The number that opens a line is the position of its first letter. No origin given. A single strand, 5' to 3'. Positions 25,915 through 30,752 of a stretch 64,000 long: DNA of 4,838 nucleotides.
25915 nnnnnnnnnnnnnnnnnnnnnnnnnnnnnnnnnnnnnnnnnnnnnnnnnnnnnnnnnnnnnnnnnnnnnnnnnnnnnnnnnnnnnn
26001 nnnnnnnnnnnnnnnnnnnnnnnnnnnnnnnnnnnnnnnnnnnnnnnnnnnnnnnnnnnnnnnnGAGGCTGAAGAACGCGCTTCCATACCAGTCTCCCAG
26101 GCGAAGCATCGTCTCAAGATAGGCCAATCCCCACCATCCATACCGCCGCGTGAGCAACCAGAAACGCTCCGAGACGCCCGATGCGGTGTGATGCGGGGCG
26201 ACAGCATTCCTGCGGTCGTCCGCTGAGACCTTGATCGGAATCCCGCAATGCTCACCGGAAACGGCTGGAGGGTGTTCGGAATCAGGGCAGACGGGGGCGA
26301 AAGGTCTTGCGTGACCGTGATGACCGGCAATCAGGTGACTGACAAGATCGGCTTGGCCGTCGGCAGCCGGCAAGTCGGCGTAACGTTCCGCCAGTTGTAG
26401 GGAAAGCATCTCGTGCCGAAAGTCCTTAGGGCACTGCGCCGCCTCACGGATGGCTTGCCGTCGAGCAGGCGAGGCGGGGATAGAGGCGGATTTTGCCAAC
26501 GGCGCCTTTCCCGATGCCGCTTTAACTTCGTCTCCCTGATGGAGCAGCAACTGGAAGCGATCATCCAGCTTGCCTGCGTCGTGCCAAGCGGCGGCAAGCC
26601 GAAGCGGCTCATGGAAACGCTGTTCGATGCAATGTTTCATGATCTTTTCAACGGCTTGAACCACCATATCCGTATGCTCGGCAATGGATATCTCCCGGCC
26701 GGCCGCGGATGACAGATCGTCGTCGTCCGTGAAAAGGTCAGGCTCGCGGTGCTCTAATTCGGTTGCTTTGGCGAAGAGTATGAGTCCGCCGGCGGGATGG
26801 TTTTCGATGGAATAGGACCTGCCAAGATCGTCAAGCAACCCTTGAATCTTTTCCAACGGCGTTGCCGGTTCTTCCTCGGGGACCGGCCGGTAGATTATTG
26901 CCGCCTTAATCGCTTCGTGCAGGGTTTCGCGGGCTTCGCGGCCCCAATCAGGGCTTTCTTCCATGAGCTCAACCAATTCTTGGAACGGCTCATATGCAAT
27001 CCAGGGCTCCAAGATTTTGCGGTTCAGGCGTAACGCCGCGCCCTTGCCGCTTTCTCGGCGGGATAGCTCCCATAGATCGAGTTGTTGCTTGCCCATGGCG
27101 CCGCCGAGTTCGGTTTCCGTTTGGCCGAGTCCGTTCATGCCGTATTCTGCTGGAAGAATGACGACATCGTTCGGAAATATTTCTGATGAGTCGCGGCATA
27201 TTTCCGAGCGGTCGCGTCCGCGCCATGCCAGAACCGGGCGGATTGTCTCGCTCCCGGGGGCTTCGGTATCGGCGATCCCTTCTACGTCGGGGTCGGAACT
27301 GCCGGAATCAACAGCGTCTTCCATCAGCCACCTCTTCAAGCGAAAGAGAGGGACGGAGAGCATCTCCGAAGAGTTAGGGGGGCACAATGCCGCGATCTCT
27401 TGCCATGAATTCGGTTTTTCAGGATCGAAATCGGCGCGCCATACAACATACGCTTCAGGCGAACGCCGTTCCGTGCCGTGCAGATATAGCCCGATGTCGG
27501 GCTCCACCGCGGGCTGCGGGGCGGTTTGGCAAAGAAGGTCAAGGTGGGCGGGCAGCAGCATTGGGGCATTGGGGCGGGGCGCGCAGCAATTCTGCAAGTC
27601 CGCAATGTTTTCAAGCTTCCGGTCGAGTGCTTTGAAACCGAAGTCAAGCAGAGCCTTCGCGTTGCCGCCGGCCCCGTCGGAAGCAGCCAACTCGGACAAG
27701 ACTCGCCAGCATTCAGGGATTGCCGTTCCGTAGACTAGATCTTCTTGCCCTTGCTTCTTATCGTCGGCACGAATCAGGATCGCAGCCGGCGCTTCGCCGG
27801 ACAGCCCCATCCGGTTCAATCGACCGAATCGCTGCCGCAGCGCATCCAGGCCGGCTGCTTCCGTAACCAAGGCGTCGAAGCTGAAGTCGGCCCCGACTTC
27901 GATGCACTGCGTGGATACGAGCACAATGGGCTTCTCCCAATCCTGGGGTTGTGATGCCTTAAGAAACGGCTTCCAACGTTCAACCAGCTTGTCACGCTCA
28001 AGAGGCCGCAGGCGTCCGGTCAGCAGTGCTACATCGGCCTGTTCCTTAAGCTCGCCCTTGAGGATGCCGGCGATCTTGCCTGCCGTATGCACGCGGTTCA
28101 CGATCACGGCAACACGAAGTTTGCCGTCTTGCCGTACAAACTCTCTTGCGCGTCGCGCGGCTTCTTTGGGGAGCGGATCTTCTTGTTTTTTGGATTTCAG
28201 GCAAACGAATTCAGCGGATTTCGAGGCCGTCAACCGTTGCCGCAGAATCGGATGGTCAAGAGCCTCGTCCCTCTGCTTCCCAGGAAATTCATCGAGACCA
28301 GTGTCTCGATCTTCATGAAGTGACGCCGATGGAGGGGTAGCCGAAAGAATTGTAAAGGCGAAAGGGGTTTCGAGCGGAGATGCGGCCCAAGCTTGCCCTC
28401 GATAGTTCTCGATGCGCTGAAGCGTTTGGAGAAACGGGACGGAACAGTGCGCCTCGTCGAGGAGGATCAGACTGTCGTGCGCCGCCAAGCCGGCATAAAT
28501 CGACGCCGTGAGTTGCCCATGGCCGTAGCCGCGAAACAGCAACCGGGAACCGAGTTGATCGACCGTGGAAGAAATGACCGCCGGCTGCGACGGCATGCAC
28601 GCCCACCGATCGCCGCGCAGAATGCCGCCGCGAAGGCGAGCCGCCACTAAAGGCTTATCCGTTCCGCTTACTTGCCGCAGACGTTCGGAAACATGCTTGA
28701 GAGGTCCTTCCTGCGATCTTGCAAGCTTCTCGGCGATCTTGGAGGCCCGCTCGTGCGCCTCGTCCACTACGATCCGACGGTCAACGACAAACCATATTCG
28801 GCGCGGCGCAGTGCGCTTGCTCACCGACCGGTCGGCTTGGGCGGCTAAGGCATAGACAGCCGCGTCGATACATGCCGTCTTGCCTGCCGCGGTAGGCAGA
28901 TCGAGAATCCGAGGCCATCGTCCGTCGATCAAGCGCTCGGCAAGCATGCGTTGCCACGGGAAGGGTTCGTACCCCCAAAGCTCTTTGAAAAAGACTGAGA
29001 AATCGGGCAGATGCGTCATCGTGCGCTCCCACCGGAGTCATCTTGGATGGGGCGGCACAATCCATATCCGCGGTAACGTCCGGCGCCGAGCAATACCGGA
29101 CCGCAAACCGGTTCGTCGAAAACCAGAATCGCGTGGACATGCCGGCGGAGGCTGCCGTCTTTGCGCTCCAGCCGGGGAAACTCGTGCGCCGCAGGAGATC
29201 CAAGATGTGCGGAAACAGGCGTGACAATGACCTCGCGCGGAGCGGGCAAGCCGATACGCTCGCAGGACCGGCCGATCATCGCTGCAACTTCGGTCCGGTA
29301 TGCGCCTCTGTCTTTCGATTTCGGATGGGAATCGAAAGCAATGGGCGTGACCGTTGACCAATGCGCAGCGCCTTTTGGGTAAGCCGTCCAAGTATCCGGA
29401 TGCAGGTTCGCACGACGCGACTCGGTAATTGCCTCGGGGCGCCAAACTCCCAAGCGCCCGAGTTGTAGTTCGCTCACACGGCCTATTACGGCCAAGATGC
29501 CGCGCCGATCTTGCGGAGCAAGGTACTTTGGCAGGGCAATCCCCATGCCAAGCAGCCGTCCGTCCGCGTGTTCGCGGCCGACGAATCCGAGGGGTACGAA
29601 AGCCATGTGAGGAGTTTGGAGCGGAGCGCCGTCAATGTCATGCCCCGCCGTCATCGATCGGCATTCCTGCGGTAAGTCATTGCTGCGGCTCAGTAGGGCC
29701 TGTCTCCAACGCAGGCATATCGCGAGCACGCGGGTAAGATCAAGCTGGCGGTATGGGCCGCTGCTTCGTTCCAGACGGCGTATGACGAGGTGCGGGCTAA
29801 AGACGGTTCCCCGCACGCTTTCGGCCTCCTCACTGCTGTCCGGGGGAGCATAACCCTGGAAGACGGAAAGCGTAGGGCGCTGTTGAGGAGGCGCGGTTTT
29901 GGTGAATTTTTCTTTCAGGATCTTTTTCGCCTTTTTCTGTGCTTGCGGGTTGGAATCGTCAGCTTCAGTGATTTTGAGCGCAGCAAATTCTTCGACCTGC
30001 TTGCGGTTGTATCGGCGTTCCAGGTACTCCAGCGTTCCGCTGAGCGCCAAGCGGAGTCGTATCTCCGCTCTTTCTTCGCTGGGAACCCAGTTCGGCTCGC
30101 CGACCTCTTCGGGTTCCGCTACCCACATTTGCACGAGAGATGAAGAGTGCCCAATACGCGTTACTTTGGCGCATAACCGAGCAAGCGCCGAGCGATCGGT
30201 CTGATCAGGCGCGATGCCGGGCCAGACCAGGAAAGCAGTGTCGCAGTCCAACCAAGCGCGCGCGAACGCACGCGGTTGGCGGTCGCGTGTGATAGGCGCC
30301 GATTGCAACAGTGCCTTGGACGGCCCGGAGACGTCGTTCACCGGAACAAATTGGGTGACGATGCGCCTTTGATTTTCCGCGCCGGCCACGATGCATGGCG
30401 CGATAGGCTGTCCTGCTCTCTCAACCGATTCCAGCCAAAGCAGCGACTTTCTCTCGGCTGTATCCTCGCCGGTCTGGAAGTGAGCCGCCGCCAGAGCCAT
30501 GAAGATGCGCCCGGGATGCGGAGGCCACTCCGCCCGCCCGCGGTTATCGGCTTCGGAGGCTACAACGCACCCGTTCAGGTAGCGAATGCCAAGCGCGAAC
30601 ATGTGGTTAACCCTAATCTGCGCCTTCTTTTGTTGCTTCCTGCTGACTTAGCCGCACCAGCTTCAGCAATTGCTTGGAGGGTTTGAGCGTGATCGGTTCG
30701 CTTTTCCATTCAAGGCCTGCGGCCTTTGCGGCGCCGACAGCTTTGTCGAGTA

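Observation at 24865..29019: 1384-aa Cas3 (helicase plus HD) fused to a Cas8u/Csb3-like large-subunit domain, in a module with inverted gene order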

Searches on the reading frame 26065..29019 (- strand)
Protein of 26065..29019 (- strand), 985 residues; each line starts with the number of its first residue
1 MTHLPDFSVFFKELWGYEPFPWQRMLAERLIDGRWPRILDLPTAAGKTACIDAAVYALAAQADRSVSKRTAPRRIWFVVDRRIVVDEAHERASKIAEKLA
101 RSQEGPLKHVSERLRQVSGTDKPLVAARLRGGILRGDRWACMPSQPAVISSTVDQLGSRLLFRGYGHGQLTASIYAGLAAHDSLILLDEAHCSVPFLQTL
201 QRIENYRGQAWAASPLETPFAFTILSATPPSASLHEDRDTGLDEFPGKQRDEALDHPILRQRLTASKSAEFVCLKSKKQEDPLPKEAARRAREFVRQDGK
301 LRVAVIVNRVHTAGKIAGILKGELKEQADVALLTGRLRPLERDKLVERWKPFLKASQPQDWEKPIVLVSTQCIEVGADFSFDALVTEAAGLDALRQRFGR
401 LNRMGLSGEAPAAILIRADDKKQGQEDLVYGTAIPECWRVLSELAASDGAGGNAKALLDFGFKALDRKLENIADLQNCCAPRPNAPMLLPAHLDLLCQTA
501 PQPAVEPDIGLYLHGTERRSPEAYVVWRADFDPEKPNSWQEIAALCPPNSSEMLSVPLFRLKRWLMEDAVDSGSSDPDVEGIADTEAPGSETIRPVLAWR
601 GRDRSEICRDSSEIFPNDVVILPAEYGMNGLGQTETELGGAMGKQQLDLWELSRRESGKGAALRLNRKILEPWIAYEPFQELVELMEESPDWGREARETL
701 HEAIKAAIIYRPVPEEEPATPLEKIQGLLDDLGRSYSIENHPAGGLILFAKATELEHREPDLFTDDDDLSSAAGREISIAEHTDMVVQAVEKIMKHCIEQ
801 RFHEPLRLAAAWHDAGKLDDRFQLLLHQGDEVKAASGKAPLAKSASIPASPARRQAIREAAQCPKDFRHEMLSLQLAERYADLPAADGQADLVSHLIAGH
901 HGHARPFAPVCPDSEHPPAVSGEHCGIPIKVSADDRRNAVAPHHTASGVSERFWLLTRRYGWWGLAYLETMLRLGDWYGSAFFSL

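Call 64: search_solved_structures(query=window:26065-29019:-, max_evalue=0.001)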
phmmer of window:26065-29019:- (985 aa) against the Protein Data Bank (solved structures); distinct sequences matched with E-value up to 0.001: 4.
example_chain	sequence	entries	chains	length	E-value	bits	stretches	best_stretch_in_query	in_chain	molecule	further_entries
8wtk_A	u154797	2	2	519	3.8e-07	31.7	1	301-414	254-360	CRISPR-associated helicase Cas3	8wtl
8g9u_P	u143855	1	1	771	5.3e-06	27.9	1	352-421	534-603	Cas3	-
8zns_A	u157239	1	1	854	7.8e-06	27.3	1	352-421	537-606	CRISPR-associated endonuclease Cas3-HD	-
7r2k_A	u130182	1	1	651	0.00053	21.3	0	365-416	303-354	CRISPR-associated helicase Cas3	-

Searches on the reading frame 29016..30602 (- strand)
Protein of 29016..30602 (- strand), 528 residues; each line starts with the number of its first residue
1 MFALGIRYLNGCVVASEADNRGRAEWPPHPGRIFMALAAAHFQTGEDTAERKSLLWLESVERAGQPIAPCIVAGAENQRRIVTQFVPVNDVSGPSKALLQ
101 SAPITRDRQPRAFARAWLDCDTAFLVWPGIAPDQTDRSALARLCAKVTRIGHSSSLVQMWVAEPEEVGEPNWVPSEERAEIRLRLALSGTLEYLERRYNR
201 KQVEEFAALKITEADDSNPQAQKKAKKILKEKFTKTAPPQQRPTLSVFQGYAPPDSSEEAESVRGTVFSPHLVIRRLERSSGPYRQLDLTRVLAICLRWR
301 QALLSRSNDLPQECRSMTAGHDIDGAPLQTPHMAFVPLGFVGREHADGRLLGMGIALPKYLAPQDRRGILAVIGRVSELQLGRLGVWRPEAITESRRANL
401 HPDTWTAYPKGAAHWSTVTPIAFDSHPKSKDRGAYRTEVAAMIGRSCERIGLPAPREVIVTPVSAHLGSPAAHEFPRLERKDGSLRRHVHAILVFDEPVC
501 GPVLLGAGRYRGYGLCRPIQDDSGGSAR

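Call 5: search_protein_families(library=pfam, proteins=[window:29016-30602:-], max_evalue=0.01)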
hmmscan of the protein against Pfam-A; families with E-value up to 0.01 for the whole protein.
window:29016-30602:- (528 aa): 1 family
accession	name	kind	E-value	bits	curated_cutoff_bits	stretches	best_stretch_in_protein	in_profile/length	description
PF09609.15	Cas_GSU0054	-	1.7e-11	44.1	21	2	16-199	28-226/552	CRISPR-associated protein, GSU0054 family (Cas_GSU0054)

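Call 6: search_protein_families(library=ncbifam, proteins=[window:29016-30602:-], max_evalue=0.01)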
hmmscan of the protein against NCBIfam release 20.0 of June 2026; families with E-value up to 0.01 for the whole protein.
window:29016-30602:- (528 aa): 1 family
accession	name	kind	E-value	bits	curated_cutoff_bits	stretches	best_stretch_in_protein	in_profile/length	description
TIGR02165.1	cas5_6_GSU0054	equivalog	2.4e-77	261.2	45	1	1-519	1-492/492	type I-G CRISPR-associated protein Csb2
